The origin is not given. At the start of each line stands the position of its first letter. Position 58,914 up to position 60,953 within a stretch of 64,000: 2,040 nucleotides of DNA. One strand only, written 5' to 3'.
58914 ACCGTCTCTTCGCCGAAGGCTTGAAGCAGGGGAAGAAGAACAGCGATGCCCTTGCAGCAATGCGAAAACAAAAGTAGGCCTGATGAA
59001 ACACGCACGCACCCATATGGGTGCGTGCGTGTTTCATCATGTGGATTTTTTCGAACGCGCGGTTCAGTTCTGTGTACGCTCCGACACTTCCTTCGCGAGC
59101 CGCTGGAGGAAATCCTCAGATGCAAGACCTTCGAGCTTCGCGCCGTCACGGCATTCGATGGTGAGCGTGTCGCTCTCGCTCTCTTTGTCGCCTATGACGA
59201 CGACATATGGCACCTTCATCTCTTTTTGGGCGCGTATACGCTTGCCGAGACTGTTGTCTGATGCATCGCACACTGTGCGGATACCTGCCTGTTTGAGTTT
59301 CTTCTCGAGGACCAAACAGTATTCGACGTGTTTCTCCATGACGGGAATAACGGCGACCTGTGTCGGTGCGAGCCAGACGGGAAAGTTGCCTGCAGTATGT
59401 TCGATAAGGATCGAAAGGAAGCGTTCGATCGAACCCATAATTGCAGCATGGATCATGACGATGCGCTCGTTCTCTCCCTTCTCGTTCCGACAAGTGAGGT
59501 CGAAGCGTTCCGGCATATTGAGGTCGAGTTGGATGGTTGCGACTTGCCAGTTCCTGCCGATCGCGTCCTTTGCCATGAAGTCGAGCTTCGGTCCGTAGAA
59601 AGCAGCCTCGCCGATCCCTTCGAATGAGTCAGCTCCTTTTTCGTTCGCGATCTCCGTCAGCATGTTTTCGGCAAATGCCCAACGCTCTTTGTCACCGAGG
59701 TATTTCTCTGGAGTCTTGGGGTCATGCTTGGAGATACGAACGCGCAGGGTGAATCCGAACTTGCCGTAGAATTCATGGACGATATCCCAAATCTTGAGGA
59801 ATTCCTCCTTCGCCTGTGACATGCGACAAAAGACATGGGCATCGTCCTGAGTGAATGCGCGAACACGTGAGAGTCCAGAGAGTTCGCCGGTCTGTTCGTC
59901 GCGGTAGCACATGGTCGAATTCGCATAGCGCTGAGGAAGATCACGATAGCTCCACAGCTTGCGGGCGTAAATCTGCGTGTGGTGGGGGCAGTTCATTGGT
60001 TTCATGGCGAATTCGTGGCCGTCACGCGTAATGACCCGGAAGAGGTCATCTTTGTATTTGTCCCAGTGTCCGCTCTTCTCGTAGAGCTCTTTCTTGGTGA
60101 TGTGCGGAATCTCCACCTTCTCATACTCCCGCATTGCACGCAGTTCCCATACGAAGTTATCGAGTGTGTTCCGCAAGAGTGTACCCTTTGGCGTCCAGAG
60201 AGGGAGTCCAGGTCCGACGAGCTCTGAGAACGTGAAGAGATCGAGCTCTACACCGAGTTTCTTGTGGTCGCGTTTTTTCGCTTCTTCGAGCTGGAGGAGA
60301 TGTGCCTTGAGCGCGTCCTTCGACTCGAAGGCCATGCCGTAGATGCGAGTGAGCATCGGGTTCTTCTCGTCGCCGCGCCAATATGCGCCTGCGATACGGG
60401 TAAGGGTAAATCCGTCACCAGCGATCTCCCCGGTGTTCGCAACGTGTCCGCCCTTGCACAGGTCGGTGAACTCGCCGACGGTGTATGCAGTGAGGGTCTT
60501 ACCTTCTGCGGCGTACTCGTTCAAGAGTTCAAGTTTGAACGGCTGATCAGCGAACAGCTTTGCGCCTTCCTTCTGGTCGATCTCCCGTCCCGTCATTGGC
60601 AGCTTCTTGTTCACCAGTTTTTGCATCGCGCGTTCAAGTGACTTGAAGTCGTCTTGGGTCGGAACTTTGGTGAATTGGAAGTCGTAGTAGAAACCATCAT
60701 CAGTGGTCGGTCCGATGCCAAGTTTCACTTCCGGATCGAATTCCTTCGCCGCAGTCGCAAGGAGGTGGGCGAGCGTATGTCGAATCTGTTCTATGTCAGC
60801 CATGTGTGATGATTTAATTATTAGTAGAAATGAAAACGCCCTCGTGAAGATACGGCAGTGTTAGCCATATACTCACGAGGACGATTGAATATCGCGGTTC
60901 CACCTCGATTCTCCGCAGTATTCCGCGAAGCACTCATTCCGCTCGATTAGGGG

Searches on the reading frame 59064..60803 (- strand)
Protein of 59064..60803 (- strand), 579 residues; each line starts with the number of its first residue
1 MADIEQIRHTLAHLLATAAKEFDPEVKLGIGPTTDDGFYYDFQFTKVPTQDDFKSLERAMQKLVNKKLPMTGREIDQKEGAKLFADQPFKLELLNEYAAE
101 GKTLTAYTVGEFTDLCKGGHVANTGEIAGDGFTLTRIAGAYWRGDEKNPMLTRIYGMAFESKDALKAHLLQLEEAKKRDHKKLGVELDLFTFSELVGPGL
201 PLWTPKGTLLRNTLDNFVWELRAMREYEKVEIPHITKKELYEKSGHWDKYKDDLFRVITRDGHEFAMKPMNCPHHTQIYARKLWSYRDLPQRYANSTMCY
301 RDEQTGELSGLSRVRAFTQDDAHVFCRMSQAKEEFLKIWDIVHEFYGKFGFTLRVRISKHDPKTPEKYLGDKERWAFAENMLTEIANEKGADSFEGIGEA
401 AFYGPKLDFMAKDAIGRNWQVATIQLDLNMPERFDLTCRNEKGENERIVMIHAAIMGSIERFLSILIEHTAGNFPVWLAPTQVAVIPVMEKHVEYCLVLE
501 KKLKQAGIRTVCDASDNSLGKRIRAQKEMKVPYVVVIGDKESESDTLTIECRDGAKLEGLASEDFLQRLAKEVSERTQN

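Call 11: find_related_loci(query=window:59064-60803:-, collection=genome_contigs, flank=3000)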
Query window:59064-60803:- (579 aa) in genome_contigs; peptide patterns used: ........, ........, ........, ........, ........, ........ (x = any residue, [..] = any of these).
600 stretches matched a pattern (row limit reached: there are more); 597 encode a relative of the query (tblastn E <= 1e-3); the best 80 are kept; 80 distinct loci.
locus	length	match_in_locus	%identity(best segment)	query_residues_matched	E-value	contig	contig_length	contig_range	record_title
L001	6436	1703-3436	66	2-577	0e+0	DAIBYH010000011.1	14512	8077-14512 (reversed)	MAG TPA_asm: Candidatus Parcubacteria bacterium isolate clean5438 NODE_11_length_14512_cov_4.046484, whole genome shotgu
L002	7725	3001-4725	65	4-576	0e+0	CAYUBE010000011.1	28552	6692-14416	MAG TPA_asm: uncultured Candidatus Saccharibacteria bacterium isolate binchicken_co3_598 genome assembly, contig: NODE_5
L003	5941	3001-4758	61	4-576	0e+0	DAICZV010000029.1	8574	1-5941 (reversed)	MAG TPA_asm: bacterium isolate clean1825 NODE_29_length_8574_cov_4.720960, whole genome shotgun sequence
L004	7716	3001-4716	61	4-576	0e+0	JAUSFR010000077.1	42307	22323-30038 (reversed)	MAG: bacterium isolate E14_maxbin.342_sub E14_k141_1577372, whole genome shotgun sequence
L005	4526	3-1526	67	70-576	0e+0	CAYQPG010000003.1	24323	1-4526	MAG TPA_asm: uncultured Candidatus Saccharibacteria bacterium isolate SRP271791_co2_70 genome assembly, contig: NODE_437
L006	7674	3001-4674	62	4-554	0e+0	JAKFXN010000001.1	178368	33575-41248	MAG: Candidatus Parcubacteria bacterium isolate ND3_Bin_27 ND3_0000006, whole genome shotgun sequence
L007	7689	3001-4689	61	21-576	0e+0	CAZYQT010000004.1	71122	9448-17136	MAG TPA_asm: uncultured Candidatus Saccharibacteria bacterium isolate SRP192515_co1_368 genome assembly, contig: NODE_22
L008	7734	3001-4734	60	4-577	0e+0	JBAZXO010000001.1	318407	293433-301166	MAG: Candidatus Paceibacterota bacterium isolate SO_2017_GW1_58 NODE_259_length_318407_cov_7.284130_OW334_2017, whole ge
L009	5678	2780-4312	63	68-577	0e+0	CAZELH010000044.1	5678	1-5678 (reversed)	MAG TPA_asm: uncultured Candidatus Saccharibacteria bacterium isolate SRP189682_co2_92 genome assembly, contig: NODE_320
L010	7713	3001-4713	59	8-577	0e+0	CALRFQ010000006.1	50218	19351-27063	MAG: Candidatus Nomurabacteria bacterium isolate RH-9nov16-150 genome assembly, contig: RH-9nov16-C-C964, whole genome s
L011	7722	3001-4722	59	4-577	0e+0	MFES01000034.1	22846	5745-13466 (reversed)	MAG: Candidatus Doudnabacteria bacterium RIFCSPHIGHO2_02_FULL_46_11 rifcsphigho2_02_scaffold_8083, whole genome shotgun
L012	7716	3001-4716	58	4-576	0e+0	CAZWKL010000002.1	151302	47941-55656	MAG TPA_asm: uncultured Pseudomonadales bacterium isolate binchicken_co173_42 genome assembly, contig: NODE_235_length_1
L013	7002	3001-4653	61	4-552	0e+0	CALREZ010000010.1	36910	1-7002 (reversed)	MAG: Candidatus Nomurabacteria bacterium isolate Ike-200m-9 genome assembly, contig: Ike-200-c576, whole genome shotgun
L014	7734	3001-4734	58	1-576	0e+0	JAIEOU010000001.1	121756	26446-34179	MAG: Patescibacteria group bacterium isolate co.spades.DASTOOL.1kb_143 c_000000444757, whole genome shotgun sequence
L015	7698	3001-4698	58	4-566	0e+0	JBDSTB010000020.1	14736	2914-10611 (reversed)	MAG: Candidatus Paceibacterota bacterium isolate cluster1_bin.548 k127_1065921, whole genome shotgun sequence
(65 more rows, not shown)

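Call 40: find_encoding_contigs(protein=window:59064-60803:-, flank=2000, max_places=3)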
Protein window:59064-60803:- (579 aa): no gene with exactly this product is on record in the collection.

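Call 53: search_protein_families(library=pfam, proteins=[window:59064-60803:-])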
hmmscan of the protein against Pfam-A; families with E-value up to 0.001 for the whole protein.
window:59064-60803:- (579 aa): 3 families
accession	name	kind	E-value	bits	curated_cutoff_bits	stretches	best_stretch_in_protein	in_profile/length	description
PF00587.30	tRNA-synt_2b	-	3.9e-45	154.5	29.3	1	255-469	1-178/179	tRNA synthetase class II core domain (G, H, P, S and T)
PF03129.25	HGTP_anticodon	-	9.9e-21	74.2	21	1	482-571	1-93/94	Anticodon binding domain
PF07973.19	tRNA_SAD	-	1.5e-11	44.5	24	1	105-155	2-44/44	Threonyl and Alanyl tRNA synthetase second additional domain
